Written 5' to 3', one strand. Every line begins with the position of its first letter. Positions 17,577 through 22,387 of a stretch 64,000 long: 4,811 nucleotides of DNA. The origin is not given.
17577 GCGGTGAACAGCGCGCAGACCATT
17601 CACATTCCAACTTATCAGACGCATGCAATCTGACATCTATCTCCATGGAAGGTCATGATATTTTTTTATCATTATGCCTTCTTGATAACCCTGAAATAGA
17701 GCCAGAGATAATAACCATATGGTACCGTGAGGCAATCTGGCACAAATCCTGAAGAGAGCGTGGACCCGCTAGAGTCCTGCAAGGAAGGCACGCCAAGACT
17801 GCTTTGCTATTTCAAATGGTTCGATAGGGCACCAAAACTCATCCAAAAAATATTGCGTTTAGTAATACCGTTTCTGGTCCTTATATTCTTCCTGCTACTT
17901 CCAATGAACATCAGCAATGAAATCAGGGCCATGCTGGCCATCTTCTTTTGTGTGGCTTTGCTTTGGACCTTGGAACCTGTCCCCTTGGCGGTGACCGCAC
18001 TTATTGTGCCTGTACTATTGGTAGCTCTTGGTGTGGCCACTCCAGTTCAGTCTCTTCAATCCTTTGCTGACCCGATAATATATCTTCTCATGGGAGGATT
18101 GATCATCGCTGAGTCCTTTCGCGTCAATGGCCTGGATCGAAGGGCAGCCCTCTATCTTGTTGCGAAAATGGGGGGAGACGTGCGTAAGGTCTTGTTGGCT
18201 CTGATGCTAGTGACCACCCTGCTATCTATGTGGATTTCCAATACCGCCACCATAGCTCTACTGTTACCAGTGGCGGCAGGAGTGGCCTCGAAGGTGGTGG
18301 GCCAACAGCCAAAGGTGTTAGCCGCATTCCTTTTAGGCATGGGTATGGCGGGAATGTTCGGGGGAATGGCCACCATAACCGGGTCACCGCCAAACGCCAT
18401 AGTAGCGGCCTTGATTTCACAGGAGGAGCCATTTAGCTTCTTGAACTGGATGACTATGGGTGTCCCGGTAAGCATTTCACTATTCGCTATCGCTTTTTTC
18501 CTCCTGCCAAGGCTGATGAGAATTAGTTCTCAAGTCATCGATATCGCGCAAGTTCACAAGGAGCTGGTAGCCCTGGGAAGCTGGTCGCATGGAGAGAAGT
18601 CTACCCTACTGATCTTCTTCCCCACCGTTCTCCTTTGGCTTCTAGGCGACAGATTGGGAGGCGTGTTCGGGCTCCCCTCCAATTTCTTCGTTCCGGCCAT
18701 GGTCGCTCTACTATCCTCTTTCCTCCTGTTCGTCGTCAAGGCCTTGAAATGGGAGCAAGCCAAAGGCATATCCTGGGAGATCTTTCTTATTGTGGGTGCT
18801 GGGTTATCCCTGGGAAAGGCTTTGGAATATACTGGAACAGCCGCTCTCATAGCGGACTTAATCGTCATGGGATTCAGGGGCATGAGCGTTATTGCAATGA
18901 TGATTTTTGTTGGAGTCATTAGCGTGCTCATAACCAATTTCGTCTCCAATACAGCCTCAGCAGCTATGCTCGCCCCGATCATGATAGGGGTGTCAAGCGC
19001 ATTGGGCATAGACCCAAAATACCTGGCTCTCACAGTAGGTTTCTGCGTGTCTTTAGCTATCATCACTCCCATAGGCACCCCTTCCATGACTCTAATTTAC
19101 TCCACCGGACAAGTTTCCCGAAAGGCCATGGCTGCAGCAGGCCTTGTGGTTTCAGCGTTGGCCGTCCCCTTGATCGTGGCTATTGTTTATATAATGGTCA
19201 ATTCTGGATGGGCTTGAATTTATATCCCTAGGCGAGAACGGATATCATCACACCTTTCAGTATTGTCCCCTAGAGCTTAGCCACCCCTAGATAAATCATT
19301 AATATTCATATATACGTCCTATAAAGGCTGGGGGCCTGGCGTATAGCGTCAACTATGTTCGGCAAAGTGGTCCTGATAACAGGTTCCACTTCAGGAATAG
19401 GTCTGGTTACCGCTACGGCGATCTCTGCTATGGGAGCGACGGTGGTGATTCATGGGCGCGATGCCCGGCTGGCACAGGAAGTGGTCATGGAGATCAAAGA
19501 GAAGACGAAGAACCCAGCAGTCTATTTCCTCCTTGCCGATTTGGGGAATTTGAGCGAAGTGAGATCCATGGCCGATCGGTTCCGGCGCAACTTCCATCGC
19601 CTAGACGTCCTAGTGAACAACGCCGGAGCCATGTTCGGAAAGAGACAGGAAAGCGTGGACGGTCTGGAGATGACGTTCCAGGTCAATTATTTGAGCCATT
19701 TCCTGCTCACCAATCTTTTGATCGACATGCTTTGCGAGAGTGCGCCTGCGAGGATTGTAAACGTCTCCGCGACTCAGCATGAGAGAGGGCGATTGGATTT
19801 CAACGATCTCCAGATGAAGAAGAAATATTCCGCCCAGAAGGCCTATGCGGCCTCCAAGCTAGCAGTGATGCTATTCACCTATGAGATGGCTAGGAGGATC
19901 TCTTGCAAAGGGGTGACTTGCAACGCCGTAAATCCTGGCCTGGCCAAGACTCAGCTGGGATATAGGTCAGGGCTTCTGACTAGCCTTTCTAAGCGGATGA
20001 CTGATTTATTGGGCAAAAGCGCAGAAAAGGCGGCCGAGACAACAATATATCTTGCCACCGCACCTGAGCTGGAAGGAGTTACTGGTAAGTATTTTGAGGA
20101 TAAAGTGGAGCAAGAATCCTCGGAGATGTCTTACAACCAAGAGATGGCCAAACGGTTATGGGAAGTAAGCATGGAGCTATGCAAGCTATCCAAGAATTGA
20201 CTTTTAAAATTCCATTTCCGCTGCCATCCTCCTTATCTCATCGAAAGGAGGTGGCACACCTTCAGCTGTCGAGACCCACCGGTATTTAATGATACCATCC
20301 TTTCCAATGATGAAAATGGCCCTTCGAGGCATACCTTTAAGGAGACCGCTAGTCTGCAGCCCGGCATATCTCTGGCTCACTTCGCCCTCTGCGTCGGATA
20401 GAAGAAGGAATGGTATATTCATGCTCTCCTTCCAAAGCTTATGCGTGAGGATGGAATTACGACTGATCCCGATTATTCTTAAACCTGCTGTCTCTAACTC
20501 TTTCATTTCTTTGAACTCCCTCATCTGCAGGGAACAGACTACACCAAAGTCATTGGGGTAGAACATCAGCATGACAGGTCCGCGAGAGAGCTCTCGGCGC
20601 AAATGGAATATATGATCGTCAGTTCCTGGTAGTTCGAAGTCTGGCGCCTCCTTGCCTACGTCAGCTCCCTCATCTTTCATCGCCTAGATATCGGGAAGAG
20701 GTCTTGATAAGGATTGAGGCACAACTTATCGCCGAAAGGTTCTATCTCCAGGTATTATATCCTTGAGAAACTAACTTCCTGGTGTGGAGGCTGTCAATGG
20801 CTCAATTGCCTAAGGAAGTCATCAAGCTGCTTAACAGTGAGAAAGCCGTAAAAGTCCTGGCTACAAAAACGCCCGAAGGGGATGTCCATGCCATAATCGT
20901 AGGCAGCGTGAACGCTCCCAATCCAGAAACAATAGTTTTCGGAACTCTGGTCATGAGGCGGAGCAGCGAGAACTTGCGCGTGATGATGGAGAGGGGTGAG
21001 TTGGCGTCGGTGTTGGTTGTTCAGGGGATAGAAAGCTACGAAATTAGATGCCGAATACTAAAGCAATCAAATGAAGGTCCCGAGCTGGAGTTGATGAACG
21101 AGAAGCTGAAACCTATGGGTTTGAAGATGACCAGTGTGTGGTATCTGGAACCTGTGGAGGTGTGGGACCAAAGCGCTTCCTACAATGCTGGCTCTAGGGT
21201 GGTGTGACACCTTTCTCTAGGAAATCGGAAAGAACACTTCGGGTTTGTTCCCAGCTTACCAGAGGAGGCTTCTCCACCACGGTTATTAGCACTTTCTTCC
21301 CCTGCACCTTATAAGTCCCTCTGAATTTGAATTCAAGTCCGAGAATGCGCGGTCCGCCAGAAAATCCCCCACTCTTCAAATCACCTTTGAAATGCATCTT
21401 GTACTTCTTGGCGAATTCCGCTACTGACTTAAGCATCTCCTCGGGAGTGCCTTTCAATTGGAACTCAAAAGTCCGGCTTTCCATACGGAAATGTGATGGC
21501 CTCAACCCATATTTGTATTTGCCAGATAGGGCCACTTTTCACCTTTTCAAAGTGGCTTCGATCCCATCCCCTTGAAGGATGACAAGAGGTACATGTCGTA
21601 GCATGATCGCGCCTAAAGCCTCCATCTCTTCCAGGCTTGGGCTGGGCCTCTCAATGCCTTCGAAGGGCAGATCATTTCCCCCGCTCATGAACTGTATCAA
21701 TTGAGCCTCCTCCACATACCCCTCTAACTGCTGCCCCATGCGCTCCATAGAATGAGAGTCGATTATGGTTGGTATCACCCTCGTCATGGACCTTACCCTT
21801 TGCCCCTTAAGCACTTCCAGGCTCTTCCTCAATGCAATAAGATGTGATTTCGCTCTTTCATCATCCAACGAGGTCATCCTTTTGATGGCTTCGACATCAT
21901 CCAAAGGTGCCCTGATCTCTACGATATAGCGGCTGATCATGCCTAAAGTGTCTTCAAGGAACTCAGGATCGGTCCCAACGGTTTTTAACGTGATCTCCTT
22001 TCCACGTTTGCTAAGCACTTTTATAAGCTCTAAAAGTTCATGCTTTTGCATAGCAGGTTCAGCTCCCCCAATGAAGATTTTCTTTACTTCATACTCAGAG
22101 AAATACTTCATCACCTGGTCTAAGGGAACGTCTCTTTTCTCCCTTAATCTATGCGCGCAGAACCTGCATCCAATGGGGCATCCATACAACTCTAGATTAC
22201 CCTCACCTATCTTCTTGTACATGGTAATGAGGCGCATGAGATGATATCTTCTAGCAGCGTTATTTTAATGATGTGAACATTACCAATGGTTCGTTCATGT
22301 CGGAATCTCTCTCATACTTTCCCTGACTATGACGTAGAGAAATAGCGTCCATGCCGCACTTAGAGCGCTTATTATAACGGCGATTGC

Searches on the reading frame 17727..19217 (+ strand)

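Call 30: search_protein_families(library=pfam, proteins=[window:17727-19217:+], max_evalue=0.001)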
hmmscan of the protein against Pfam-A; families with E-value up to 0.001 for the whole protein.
window:17727-19217:+ (496 aa): 3 families
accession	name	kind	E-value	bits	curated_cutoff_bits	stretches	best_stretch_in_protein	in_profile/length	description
PF00939.25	Na_sulph_symp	-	3.1e-52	178.6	27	1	43-487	5-462/472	Sodium:sulfate symporter transmembrane region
PF03600.22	CitMHS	-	2e-49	169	31.9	1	78-438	2-336/336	Citrate transporter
PF06808.19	DctM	-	3.5e-05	23.3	23.8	1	344-492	267-410/413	Tripartite ATP-independent periplasmic transporter, DctM component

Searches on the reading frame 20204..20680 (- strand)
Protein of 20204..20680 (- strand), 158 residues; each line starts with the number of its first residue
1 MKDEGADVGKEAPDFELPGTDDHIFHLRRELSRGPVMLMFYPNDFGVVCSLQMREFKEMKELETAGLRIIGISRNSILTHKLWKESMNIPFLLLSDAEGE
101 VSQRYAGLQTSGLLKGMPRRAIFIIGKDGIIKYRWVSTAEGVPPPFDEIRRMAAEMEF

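Call 30: search_protein_families(library=pfam, proteins=[window:20204-20680:-], max_evalue=0.001)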
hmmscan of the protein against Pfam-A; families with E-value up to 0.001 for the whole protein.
window:20204-20680:- (158 aa): 2 families
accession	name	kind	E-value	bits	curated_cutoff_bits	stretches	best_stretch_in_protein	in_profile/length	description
PF00578.27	AhpC-TSA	-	2.5e-28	99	26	1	8-133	1-123/124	AhpC/TSA family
PF08534.16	Redoxin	-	2.2e-15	57.2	26.6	1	8-136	2-133/148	Redoxin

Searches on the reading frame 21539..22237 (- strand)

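Call 30: search_protein_families(library=pfam, proteins=[window:21539-22237:-], max_evalue=0.001)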
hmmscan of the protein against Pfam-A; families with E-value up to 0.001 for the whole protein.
window:21539-22237:- (232 aa): 1 family
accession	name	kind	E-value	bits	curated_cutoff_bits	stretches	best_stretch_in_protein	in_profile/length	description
PF04055.27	Radical_SAM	-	1.9e-11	44.9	29.5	1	18-116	5-117/166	Radical SAM superfamily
